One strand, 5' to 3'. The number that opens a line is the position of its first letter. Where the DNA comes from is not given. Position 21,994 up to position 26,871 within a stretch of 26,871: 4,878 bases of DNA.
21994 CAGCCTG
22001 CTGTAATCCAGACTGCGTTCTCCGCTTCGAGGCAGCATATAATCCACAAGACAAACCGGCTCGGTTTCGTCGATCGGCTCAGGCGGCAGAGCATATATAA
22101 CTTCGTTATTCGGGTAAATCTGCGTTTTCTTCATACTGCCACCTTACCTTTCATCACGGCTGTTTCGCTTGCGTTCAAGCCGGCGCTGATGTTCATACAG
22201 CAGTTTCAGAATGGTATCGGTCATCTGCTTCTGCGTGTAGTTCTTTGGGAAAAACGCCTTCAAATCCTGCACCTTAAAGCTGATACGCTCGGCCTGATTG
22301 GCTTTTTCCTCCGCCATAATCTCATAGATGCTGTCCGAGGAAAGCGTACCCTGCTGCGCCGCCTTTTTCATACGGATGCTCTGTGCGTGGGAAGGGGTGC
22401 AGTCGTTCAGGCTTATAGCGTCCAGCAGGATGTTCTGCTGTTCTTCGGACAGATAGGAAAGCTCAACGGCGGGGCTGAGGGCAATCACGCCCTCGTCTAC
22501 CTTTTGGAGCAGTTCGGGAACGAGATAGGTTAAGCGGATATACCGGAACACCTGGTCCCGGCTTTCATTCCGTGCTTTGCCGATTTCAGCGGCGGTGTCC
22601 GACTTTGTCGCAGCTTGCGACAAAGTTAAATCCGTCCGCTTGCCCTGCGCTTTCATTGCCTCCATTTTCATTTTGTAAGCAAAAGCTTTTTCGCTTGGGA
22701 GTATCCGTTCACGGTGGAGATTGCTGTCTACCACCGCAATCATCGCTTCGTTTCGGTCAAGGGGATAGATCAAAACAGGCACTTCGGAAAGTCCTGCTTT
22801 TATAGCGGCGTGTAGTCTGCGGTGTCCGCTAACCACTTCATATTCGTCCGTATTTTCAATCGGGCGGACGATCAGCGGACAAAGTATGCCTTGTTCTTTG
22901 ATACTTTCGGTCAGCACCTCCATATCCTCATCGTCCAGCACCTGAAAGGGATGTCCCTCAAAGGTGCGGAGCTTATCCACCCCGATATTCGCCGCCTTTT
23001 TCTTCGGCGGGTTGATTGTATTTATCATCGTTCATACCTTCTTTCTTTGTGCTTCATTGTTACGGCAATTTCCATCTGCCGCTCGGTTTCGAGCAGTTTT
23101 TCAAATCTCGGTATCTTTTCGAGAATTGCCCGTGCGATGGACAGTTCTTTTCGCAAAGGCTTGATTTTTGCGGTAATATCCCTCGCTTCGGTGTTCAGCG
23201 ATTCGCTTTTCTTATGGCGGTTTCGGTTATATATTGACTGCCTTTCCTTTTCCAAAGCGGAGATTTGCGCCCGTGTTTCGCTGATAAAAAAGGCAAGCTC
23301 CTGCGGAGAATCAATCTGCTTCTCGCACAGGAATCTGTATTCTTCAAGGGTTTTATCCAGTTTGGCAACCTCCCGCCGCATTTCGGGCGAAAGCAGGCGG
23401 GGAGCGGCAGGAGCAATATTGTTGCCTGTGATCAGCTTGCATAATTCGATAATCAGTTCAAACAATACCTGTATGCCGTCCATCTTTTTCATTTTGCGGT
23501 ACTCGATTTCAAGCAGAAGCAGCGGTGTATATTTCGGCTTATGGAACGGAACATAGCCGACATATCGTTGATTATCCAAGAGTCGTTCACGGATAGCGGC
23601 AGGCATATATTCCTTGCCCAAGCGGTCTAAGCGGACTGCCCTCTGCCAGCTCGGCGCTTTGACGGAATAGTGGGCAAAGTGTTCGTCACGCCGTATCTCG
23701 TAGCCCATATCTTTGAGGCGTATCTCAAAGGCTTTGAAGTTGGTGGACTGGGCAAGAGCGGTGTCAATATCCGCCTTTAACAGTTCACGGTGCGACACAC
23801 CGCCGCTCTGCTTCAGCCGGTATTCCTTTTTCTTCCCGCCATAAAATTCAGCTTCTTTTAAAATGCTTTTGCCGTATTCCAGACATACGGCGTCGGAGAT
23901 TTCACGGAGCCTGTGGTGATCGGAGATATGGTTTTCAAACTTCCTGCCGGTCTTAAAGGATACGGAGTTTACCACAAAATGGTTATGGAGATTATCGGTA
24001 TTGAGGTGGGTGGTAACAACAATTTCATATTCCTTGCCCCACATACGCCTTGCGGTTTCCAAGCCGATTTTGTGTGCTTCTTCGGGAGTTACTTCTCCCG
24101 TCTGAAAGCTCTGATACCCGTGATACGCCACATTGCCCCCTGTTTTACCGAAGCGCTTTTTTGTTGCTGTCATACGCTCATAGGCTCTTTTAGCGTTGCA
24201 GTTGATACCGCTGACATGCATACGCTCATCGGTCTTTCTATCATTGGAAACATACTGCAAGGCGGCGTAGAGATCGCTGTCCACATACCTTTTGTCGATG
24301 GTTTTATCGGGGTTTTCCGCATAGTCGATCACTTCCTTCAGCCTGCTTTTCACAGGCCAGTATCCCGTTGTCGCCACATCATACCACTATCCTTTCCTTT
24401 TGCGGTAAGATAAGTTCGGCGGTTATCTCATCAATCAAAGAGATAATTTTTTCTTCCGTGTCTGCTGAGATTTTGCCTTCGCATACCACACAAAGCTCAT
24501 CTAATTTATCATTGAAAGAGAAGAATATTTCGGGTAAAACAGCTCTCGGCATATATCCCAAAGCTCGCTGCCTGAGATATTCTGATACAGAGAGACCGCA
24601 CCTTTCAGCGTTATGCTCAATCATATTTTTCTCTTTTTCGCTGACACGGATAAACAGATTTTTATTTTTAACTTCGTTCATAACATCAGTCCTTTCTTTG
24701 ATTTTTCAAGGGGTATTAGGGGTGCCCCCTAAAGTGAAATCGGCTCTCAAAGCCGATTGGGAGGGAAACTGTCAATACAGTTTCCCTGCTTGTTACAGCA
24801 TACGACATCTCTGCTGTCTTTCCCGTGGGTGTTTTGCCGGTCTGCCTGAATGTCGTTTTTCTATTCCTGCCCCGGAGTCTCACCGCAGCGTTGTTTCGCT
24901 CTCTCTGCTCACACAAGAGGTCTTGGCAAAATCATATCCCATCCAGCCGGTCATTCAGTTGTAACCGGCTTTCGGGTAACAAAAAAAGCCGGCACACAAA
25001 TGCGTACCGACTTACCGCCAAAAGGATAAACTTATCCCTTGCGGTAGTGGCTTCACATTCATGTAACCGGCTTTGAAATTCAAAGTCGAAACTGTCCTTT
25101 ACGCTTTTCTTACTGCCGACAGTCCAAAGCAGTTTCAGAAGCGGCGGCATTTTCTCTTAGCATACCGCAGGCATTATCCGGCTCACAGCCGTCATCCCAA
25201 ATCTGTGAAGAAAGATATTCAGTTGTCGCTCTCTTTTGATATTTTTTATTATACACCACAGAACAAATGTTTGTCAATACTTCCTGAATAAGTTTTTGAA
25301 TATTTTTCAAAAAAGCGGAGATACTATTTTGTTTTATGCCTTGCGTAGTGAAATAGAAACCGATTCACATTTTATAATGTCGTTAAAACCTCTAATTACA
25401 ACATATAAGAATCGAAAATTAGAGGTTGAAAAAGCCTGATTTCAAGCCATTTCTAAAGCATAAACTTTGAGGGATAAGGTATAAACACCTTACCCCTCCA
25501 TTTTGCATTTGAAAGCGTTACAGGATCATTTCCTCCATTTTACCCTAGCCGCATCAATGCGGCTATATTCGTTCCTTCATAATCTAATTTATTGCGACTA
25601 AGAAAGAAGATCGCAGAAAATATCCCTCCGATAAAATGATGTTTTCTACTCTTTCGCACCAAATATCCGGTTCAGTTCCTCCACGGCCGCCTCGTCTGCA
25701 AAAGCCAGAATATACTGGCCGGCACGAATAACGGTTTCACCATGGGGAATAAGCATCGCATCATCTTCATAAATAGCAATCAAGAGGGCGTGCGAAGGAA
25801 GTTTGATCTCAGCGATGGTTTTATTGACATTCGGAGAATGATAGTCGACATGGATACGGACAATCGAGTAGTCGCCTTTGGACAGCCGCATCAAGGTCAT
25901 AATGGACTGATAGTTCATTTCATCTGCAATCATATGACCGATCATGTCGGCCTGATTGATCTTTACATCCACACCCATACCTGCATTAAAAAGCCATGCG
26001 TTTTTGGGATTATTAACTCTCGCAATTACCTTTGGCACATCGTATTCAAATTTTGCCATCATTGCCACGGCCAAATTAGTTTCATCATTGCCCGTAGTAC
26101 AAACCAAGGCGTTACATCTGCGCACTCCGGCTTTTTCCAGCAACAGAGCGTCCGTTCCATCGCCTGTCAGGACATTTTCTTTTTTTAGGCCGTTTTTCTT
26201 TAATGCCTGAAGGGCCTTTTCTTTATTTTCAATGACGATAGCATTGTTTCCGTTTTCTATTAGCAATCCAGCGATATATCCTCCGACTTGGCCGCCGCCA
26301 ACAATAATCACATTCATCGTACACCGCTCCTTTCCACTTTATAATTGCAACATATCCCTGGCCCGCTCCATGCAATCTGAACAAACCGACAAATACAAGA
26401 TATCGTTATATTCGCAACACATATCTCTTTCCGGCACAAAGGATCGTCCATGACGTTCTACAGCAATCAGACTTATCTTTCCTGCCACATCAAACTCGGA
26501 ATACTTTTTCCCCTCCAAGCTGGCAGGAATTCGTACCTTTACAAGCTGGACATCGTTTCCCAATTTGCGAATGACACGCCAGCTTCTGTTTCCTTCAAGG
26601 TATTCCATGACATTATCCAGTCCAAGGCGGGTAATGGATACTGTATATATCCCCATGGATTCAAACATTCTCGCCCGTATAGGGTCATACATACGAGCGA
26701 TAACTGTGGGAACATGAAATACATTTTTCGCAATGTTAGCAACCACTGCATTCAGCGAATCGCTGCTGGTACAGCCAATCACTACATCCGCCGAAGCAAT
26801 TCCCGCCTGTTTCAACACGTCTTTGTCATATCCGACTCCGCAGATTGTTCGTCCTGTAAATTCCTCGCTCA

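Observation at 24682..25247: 560-nt structured leader with a terminator/antiterminator switch controlling a mobilization operon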

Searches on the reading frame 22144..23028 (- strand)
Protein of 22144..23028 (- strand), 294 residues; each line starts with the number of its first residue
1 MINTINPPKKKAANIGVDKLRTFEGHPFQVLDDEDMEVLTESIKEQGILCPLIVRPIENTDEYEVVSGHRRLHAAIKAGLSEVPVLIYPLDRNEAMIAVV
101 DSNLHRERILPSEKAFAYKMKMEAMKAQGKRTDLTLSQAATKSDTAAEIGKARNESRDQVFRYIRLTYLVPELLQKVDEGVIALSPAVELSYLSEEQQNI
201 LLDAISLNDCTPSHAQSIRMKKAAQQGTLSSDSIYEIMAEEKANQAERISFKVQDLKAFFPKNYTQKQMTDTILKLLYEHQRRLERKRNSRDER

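Call 6: search_protein_families(library=pfam, proteins=[window:22144-23028:-], max_evalue=0.01)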
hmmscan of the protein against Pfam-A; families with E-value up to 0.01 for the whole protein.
window:22144-23028:- (294 aa): 2 families
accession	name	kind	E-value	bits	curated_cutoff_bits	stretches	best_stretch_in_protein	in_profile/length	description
PF02195.25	ParB_N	-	8.7e-19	67.8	26.3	1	13-100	4-90/95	ParB N-terminal domain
PF17762.8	HTH_ParB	-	0.0041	17.7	22.6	0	145-210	22-88/102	ParB HTH domain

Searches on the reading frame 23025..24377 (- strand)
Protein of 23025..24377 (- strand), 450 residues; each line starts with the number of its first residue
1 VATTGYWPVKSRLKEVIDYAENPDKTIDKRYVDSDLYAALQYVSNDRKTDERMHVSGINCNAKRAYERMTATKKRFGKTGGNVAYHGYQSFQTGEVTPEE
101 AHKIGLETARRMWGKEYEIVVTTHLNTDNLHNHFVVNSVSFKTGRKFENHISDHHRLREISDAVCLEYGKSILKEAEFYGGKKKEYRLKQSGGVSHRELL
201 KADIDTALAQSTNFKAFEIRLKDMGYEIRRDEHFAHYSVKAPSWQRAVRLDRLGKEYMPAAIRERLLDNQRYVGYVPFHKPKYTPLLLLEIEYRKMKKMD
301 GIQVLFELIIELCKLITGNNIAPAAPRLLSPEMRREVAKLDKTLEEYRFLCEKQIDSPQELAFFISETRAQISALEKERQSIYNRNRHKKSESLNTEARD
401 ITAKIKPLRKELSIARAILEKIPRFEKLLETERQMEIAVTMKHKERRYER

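Call 6: search_protein_families(library=pfam, proteins=[window:23025-24377:-], max_evalue=0.01)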
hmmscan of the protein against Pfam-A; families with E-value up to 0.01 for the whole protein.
window:23025-24377:- (450 aa): 1 family
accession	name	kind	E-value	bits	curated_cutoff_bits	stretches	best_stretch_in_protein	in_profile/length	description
PF03432.20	Relaxase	-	3.1e-40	137.9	24.6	1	42-169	1-131/132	MobA/VirD2-like, nuclease domain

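Call 11: find_related_loci(query=window:23025-24377:-, collection=genome_contigs, flank=3000)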
Query window:23025-24377:- (450 aa) in genome_contigs; peptide patterns used: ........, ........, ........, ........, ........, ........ (x = any residue, [..] = any of these).
244 stretches matched a pattern; 186 encode a relative of the query (tblastn E <= 1e-3); the best 80 are kept; 80 distinct loci.
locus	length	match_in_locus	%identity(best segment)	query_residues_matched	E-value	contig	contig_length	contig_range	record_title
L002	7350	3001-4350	100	1-450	0e+0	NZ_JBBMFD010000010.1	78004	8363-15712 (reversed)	Solibaculum intestinale strain CLA-JM-H44 CLAJMH44_contig_10_length_78004, whole genome shotgun sequence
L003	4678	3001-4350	93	1-450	0e+0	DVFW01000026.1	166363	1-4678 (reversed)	MAG TPA_asm: Candidatus Scatavimonas merdigallinarum isolate ChiSjej1B19-3389 ChiSjej1B19M5__C146644_L166363_SRR6323093,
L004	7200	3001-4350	91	1-450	0e+0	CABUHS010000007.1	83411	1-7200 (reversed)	MAG TPA_asm: uncultured Clostridiales bacterium isolate MGYG-HGUT-04030 genome assembly, contig: GUT_GENOME254230_7, who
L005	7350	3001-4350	92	1-450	0e+0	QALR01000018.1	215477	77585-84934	MAG: Clostridiales bacterium isolate CIM:MAG 413 contig_6951, whole genome shotgun sequence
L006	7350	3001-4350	92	1-450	0e+0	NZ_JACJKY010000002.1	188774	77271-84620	Merdimmobilis hominis strain An559 An559_contig-110_1, whole genome shotgun sequence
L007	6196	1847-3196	86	1-450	0e+0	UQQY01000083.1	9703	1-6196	uncultured Ruminococcaceae bacterium isolate UMGS551 genome assembly, contig: NODE_2476_length_9703_cov_3.247616, whole 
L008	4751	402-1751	82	1-450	0e+0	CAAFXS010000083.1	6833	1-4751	MAG TPA_asm: Clostridia bacterium, isolate HGM12858, WGS project CAAFXS010000000 data, contig: SRS475647_9_k119_327349, 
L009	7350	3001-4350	82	1-450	0e+0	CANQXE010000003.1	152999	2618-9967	MAG: uncultured Clostridia bacterium isolate Lapin-020__bin106 genome assembly, contig: Lapin-020__NODE_42_length_152999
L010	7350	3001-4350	81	1-450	0e+0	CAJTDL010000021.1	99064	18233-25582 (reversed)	Lachnospiraceae bacterium isolate B94_19_ER_BP genome assembly, contig: MGBC000145.21, whole genome shotgun sequence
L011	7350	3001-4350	81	1-450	0e+0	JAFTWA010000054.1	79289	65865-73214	MAG: Tyzzerella sp. isolate RGIG4201 Roe_deer_Colon-3__c353243, whole genome shotgun sequence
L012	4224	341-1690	81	1-450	0e+0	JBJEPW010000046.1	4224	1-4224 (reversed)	MAG: Candidatus Fimenecus sp. isolate PUUB49_bin.003 NODE_9649_length_4224_cov_25.299352, whole genome shotgun sequence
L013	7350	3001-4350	81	1-450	0e+0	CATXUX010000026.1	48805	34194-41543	MAG TPA_asm: uncultured Lachnospiraceae bacterium isolate ERR9492500_bin.4_MetaWRAP_v1.3_MAG genome assembly, contig: ER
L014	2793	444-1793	81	1-450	0e+0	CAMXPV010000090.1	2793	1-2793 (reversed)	MAG TPA_asm: uncultured Lachnospiraceae bacterium isolate SRR14920964_bin.12_metawrap_v1.3_MAG genome assembly, contig: 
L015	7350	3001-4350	81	1-450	0e+0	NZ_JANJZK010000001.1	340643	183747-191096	Anaerofustis stercorihominis strain DSM 28733 NODE_1_length_340643_cov_90.720498, whole genome shotgun sequence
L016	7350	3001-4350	81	1-450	0e+0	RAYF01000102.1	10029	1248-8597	Bacterium D16-36 strain D16-36 Scaffold86_1, whole genome shotgun sequence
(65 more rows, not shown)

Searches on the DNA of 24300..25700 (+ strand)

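Call 7: search_dna_similar(query=window:24300-25700:+, collection=plasmids, mode=distant)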
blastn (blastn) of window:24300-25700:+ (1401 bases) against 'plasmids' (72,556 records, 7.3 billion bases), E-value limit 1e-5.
No match.

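Call 9: search_dna_similar(query=window:24682-25300:-, collection=phages, mode=distant)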
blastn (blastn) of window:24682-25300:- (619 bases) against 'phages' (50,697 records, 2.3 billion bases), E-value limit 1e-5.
No match.

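Call 28: search_rna_families(source=window, start=24600, end=25400, threshold=evalue, max_evalue=10, show_alignments=2)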
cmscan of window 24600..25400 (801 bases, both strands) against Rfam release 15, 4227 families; matches with E-value up to 10: 5.
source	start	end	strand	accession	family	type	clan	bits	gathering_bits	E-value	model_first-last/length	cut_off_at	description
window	25331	25360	-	RF01352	CRISPR-DR43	Gene; CRISPR;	CL00014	17.6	35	7.1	1-29/29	no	CRISPR RNA direct repeat element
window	24602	24738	-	RF02157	NPPA-AS1_2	Gene; lncRNA;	-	17.1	60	4.3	1-150/150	no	NPPA antisense RNA 1 conserved region 2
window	24941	25013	-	RF02450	ncr1175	Gene; sRNA;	-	14.6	60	9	1-110/110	no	Bacillus sRNA ncr1175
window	25198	25248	+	RF00249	mir-46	Gene; miRNA;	-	14.4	44.7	9.9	1-85/85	no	mir-46/mir-47/mir-281 microRNA precursor family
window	24981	25076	-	RF02616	SSRC8_2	Gene; sRNA;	-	9.2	72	6.8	1-281/281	no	Streptococcus sRNA 8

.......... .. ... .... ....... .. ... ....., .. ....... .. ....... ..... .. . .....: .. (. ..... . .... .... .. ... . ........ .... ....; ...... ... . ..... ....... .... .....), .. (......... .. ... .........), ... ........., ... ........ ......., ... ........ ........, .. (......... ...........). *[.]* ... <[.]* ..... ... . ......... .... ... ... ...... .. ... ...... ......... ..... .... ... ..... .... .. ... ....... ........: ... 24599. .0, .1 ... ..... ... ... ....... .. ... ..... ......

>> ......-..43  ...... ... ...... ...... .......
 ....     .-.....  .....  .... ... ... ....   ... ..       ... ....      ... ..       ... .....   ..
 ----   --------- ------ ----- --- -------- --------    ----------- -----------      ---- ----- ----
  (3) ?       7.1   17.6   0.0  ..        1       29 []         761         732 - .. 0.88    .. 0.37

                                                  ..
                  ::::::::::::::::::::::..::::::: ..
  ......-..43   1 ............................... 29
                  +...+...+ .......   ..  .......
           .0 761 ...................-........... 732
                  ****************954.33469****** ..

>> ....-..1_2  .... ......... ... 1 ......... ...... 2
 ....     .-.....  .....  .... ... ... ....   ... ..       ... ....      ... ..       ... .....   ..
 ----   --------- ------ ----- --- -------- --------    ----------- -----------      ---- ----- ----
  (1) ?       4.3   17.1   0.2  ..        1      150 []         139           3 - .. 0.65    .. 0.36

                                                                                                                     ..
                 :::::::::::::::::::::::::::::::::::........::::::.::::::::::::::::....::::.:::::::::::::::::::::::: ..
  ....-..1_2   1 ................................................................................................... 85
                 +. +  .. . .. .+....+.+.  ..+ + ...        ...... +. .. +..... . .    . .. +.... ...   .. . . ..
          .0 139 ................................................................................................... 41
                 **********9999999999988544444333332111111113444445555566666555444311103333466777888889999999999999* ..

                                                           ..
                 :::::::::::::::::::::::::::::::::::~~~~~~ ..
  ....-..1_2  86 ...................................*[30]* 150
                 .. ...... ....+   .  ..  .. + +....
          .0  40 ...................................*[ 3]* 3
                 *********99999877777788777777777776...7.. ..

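Call 76: search_dna_similar(query=window:24740-24815:-, collection=plasmids, mode=distant, max_evalue=1, max_rows=10)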
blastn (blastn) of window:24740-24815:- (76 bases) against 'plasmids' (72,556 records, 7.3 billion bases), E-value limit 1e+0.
No match.

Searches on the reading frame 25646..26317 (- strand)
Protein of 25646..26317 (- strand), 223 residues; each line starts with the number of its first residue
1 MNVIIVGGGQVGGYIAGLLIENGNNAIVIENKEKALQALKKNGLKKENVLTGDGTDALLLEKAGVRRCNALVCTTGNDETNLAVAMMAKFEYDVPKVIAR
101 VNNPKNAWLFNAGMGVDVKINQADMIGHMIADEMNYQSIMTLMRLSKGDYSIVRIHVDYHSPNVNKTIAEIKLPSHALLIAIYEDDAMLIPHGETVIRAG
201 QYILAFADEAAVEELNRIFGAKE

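Call 6: search_protein_families(library=pfam, proteins=[window:25646-26317:-], max_evalue=0.01)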
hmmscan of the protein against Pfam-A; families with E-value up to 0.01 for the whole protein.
window:25646-26317:- (223 aa): 6 families
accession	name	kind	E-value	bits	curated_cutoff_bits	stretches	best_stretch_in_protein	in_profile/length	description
PF02254.24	TrkA_N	-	1.3e-28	100.1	23.8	1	3-121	1-115/116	TrkA-N domain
PF02080.26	TrkA_C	-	5.9e-12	45.7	27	1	153-220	2-71/71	TrkA-C domain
PF02558.23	ApbA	-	2e-05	24.7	22.2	1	3-48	1-45/150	Ketopantoate reductase PanE/ApbA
PF01494.25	FAD_binding_3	-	0.00071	19.3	22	1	2-47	3-48/349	FAD binding domain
PF13241.12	NAD_binding_7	-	0.001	20.1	22.1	1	2-89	9-83/104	Putative NAD(P)-binding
PF03807.23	F420_oxidored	-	0.0029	18.6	21.6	0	4-42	3-43/94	NADP oxidoreductase coenzyme F420-dependent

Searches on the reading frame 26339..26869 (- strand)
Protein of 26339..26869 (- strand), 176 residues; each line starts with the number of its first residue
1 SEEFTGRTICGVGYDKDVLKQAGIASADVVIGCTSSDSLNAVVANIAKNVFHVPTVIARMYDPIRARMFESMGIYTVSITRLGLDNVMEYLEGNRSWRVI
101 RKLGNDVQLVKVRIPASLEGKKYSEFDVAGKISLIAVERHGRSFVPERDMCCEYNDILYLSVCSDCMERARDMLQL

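Call 6: search_protein_families(library=pfam, proteins=[window:26339-26869:-], max_evalue=0.01)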
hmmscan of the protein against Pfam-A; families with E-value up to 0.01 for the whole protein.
window:26339-26869:- (176 aa): 1 family
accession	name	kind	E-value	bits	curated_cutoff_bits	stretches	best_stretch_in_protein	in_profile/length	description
PF02254.24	TrkA_N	-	1.5e-13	51.5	23.8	1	6-77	42-113/116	TrkA-N domain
